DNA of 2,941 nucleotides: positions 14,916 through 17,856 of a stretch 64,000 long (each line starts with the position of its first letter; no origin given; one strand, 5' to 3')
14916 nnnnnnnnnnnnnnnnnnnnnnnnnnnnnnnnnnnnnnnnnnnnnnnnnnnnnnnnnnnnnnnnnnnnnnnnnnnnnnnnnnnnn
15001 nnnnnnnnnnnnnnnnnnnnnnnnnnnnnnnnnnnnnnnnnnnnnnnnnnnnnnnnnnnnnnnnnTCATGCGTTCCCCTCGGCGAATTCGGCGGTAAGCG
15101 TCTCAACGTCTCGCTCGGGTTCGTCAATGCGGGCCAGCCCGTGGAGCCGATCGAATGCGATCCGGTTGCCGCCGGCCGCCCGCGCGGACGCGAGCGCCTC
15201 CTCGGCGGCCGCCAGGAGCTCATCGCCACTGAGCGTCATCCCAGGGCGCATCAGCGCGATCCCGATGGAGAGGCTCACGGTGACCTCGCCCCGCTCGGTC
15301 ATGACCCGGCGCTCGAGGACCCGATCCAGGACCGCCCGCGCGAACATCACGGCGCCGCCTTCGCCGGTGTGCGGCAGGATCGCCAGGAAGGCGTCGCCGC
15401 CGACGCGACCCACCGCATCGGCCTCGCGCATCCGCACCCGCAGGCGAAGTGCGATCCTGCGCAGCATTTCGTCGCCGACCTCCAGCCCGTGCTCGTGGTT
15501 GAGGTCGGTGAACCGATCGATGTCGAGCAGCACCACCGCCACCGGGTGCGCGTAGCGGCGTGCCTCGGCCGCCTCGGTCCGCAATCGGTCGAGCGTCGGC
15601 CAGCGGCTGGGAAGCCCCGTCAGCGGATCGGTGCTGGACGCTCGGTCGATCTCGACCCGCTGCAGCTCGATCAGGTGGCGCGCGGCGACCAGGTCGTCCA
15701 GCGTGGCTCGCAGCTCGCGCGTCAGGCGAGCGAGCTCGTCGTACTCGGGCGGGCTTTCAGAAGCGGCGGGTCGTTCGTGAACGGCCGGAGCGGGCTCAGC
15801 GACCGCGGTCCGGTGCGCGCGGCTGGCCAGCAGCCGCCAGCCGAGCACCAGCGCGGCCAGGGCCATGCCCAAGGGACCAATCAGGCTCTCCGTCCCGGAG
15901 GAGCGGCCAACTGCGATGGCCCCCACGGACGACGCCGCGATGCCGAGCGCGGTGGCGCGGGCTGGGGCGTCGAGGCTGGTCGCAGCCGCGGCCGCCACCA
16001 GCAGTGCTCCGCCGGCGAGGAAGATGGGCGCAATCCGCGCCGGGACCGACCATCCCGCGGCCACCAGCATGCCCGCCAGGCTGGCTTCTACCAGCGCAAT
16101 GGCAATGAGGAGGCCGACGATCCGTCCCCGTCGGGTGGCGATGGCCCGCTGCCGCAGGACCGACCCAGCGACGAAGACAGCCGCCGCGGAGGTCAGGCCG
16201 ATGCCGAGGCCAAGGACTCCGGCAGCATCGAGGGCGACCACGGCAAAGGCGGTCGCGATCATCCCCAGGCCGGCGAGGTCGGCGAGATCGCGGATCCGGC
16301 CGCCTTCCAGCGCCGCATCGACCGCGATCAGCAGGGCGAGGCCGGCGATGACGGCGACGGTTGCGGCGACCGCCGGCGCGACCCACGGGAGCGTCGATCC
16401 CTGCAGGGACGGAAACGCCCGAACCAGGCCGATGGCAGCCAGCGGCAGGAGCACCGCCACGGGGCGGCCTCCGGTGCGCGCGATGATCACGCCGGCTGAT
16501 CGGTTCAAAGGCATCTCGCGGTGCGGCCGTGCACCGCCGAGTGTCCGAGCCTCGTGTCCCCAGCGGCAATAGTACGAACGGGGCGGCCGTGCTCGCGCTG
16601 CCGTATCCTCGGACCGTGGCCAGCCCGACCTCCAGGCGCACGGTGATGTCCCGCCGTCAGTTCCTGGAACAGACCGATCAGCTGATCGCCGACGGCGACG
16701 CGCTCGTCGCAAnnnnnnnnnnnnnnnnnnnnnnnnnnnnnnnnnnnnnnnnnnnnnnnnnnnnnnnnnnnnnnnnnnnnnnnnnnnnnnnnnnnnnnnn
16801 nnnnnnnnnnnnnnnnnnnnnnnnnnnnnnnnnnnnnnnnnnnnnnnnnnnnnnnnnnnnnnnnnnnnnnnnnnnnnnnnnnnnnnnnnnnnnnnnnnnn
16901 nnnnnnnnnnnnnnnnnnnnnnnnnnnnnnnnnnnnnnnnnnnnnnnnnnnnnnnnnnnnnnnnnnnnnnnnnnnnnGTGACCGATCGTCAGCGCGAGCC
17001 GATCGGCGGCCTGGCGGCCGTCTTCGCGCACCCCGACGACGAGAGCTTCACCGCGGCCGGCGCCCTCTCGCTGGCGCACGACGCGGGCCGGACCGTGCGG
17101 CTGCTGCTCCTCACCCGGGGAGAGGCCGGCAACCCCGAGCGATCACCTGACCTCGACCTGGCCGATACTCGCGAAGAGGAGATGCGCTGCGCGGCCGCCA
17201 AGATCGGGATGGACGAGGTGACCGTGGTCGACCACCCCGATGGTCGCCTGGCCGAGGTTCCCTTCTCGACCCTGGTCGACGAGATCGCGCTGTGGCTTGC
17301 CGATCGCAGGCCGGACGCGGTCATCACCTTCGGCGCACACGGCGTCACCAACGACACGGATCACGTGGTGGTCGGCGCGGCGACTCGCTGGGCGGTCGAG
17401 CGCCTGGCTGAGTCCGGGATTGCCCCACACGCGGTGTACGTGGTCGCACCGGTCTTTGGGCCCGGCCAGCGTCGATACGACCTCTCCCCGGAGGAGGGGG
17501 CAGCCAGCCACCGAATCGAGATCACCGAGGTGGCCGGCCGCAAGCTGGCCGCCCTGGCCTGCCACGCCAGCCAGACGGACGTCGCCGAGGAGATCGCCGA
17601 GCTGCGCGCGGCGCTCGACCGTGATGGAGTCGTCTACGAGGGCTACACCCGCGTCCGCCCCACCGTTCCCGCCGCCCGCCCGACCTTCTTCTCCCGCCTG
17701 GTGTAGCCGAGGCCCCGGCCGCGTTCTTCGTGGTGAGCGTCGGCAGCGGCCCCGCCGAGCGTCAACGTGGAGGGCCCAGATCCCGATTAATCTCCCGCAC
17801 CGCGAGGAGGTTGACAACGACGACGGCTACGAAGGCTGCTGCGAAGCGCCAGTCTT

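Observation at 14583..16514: GGDAF-variant GGDEF membrane protein translationally coupled to two paralogous two-TM Cys-loop mini-proteins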

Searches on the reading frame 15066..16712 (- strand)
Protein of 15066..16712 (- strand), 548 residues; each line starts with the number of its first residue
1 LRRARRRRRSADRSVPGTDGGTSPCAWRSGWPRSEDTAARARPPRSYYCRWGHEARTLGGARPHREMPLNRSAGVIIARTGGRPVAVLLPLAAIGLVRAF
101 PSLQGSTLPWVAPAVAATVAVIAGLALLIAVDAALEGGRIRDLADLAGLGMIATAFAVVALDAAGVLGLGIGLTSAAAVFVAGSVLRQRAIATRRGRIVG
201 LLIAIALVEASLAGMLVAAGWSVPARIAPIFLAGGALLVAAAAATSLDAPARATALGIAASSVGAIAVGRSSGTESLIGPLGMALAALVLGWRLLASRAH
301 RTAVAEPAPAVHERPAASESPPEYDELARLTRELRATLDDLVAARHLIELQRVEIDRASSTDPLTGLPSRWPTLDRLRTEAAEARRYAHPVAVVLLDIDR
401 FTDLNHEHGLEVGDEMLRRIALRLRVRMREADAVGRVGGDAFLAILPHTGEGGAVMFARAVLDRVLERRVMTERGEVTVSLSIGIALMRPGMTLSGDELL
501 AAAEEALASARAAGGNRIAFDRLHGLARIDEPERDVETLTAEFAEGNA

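Call 3: search_protein_families(library=pfam, proteins=[window:15066-16712:-], max_evalue=0.1)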
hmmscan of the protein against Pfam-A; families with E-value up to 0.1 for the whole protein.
window:15066-16712:- (548 aa): 2 families
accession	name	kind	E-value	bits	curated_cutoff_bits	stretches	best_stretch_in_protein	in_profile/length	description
PF00990.26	GGDEF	-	2.1e-32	112.6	23.8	1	360-517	2-161/161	Diguanylate cyclase, GGDEF domain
PF08663.15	HalX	-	0.093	13.6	23.2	0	315-344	28-57/68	HalX domain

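Call 41: search_protein_families(library=ncbifam, proteins=[window:15066-16514:-], max_evalue=0.1)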
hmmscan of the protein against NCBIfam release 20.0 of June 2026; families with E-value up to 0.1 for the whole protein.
window:15066-16514:- (482 aa): 21 families
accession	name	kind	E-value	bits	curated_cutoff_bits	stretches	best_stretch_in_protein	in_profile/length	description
NF038266.1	diguan_SiaD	equivalog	1.1e-33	116.7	290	1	287-452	88-252/252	biofilm regulation diguanylate cyclase SiaD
TIGR00254.1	GGDEF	domain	4.2e-33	114.4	37.4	1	290-453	2-165/168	diguanylate cyclase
NF007423.1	PRK09966.1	equivalog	3.1e-28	98.7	325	1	257-441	203-386/390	diguanylate cyclase DgcN/YfiN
NF007380.0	PRK09894.1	equivalog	1.5e-27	96.7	256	1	280-455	116-287/296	diguanylate cyclase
NF007135.0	PRK09581.1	equivalog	7.9e-24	84.3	474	1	293-453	292-453/457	PleD family two-component system response regulator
NF047654.1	DiguCycDgcRLepto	equivalog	4.3e-22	78.4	500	1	289-452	129-293/295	diguanylate cyclase DgcR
NF051473.1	DigCycDgcsShew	equivalog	1.1e-21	77.5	400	1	287-451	129-287/291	diguanylate cyclase DgcS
NF045675.1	PhdiestaseDibA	equivalog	2e-21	76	980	1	285-454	195-363/623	phosphodiesterase DibA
NF007599.0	PRK10245.1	equivalog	6.4e-21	74.2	402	1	280-452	198-367/371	diguanylate cyclase AdrA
NF011955.1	PRK15426.1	equivalog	7.3e-19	67.3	408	1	293-455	398-561/564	cellulose biosynthesis regulator diguanylate cyclase DgcQ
NF007298.0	PRK09776.1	equivalog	1.5e-17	62.9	1135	1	288-454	679-844/1111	diguanylate cyclase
NF041606.1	dguan_cyc_DgcA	equivalog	9.4e-17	60.9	370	1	317-453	202-337/340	diguanylate cyclase DgcA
NF007474.0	PRK10060.1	equivalog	4.1e-16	58.3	782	1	292-449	236-389/663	cyclic di-GMP phosphodiesterase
NF053781.1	cdiGMPphdstlr2612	equivalog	5.7e-16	57.4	1600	1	287-449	834-996/1268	Tlr1612 family c-di-GMP phosphodiesterase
NF008467.0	PRK11359.1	equivalog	3.3e-14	51.8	857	1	284-454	367-530/800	oxygen-sensing cyclic-di-GMP phosphodiesterase DosP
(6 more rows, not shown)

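Call 61: predict_structure(protein=window:15066-16514:-)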
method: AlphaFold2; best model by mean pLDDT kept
length: 482 residues; sequences in the alignment: 1
mean_pLDDT: 42.8   pTM: 0.26
mean pLDDT of the five models: 42.8, 42.4, 42.2, 42.0, 40.4
residues with pLDDT >= 90: 0; 70-90: 1; 50-70: 116; < 50: 365
segments of 3 or more residues with pLDDT < 50: 1-49, 73-82, 92-111, 119-126, 154-158, 195-218, 220-255, 291-470, 472-474, 476-482
pLDDT, mean of each block of 10 residues (from residue 1): 30 35 40 44 46 51 53 48 50 47 45 50 50 58 57 48 55 53 52 49 39 44 46 38 37 50 58 52 53 42 41 42 31 35 38 41 36 34 35 38 29 25 32 45 36 27 34 43 30
secondary structure, 60 per line:
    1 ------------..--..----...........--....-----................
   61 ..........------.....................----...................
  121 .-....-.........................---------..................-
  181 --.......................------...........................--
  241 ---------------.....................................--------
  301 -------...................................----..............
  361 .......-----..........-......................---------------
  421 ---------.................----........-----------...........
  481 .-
elements in order: H23-33 H36-39 H45-70 H77-97 H102-121 H123-126 H128-152 H162-179 H183-205 H212-238 H256-292 H308-342 H347-367 H373-382 H384-405 H430-446 H451-458 H470-481

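Call 73: search_protein_families(library=padloc, proteins=[window:15066-16514:-], max_evalue=0.01)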
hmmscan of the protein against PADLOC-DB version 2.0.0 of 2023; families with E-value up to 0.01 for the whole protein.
window:15066-16514:- (482 aa): 0 families

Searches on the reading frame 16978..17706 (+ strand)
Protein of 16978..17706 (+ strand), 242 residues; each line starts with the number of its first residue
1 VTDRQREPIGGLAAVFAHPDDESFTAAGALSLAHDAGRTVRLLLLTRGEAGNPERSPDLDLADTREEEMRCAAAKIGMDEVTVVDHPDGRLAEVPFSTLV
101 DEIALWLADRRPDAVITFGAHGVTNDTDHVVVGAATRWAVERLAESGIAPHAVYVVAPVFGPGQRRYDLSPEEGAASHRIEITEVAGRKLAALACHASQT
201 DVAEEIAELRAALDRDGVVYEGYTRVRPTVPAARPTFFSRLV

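Call 3: search_protein_families(library=pfam, proteins=[window:16978-17706:+], max_evalue=0.1)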
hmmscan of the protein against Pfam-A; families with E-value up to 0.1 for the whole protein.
window:16978-17706:+ (242 aa): 2 families
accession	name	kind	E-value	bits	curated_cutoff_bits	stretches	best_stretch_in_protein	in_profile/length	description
PF02585.22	PIG-L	-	6.5e-28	98.3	28.2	1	14-139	2-128/129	GlcNAc-PI de-N-acetylase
PF02900.23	LigB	-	0.059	12.9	26.3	1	97-134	28-67/269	Catalytic LigB subunit of aromatic ring-opening dioxygenase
